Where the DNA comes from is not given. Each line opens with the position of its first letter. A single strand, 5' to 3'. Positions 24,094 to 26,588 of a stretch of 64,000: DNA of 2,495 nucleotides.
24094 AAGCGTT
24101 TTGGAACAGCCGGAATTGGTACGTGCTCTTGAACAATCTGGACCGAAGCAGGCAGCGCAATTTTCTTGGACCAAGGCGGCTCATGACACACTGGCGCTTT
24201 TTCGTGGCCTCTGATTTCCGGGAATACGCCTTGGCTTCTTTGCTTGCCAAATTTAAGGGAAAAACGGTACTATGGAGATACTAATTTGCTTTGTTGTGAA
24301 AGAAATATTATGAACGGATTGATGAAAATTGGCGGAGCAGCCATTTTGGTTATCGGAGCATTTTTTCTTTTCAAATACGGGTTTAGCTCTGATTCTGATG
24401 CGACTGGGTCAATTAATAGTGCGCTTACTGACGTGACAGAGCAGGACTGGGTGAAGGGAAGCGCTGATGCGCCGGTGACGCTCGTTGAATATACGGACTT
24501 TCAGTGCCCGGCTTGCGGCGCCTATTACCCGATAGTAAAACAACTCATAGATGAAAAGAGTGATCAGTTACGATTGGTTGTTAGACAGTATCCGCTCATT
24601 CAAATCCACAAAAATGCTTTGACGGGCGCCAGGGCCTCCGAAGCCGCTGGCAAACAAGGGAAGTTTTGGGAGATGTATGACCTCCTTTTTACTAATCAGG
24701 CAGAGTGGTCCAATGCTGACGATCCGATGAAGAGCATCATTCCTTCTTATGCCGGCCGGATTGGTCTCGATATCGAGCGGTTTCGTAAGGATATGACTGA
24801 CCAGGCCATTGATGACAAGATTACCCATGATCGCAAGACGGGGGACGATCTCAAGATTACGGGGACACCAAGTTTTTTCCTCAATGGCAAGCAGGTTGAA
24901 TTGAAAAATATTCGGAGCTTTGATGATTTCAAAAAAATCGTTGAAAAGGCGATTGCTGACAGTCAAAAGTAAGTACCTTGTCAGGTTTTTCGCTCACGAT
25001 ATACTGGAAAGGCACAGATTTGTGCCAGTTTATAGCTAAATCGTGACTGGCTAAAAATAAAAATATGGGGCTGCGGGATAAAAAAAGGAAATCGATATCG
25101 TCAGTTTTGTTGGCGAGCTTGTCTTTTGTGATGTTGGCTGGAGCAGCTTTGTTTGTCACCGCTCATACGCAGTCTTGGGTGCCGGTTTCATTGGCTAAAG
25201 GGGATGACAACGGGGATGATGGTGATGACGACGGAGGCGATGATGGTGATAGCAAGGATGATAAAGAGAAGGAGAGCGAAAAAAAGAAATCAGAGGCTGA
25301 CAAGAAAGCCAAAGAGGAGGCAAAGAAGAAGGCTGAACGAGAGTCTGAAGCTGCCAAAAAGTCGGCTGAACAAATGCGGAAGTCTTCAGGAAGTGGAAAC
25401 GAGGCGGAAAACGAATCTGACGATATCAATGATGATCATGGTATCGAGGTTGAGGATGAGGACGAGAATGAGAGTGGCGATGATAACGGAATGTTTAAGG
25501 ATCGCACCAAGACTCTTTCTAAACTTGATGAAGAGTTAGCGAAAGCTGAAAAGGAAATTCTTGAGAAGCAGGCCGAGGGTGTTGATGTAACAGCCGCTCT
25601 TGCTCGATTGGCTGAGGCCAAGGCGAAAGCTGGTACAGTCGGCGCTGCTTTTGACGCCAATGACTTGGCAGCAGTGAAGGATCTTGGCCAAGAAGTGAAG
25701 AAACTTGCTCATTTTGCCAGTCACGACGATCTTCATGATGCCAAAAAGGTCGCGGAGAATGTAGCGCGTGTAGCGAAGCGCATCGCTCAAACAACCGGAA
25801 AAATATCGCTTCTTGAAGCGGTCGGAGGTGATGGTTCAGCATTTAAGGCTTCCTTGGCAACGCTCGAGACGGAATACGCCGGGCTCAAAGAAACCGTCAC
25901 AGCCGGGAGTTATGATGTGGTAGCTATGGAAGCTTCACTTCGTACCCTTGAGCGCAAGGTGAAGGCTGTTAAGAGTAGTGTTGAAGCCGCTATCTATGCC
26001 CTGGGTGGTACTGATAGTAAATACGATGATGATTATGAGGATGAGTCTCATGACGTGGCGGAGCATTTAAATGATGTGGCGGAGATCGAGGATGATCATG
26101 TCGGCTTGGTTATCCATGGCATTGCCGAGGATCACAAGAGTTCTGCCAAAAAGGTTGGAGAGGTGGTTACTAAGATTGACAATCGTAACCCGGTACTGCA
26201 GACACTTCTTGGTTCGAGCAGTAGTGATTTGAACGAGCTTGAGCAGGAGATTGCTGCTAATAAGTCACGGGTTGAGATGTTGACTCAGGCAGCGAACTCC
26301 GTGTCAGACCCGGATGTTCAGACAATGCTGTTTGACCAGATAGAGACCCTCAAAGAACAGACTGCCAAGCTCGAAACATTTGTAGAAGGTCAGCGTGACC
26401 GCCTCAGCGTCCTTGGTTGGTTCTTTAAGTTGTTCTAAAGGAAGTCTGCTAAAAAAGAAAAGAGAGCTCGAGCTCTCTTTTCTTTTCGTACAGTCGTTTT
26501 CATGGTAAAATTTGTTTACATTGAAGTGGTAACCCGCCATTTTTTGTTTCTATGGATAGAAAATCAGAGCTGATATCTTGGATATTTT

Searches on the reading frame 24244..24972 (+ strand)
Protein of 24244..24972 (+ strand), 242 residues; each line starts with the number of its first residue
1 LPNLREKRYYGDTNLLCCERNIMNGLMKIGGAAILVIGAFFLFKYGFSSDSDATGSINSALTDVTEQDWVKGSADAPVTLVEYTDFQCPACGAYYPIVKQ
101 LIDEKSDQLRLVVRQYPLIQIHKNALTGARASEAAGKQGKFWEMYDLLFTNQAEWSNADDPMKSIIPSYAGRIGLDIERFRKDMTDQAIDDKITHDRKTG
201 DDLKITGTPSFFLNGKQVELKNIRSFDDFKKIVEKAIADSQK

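Call 3: search_protein_families(library=pfam, proteins=[window:24244-24972:+], max_evalue=0.1)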
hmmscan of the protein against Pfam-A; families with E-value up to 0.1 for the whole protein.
window:24244-24972:+ (242 aa): 3 families
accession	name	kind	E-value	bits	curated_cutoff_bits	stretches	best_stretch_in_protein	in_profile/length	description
PF13462.12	Thioredoxin_4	-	5e-26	92.3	23.2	1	66-234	3-164/165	Thioredoxin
PF01323.26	DSBA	-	1.9e-14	54.3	25.6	1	79-218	1-177/191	DSBA-like thioredoxin domain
PF13743.12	Thioredoxin_5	-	4e-06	27.1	27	1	163-219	113-169/186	Thioredoxin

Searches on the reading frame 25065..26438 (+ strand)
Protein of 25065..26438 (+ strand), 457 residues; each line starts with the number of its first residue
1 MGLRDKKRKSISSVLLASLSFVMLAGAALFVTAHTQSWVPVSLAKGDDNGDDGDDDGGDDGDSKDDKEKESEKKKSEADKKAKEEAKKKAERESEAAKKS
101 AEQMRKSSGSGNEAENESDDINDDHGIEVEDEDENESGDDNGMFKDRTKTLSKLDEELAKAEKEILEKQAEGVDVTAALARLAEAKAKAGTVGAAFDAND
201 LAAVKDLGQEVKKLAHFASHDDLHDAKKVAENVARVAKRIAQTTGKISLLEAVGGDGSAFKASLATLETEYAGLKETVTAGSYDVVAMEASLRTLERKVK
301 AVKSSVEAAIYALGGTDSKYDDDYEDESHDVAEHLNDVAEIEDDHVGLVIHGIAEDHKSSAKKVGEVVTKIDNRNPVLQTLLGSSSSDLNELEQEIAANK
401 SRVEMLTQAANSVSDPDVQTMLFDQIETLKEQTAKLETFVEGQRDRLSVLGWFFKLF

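Call 3: search_protein_families(library=pfam, proteins=[window:25065-26438:+], max_evalue=0.1)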
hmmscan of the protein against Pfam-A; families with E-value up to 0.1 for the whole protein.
window:25065-26438:+ (457 aa): 1 family
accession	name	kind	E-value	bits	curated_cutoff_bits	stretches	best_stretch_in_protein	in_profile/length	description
PF00715.22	IL2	-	0.048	14.1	26.2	0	284-336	82-134/145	Interleukin 2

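Call 56: search_protein_families(library=ncbifam, proteins=[window:25065-26438:+], max_evalue=0.001)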
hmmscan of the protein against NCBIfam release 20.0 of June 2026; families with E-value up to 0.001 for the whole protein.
window:25065-26438:+ (457 aa): 0 families
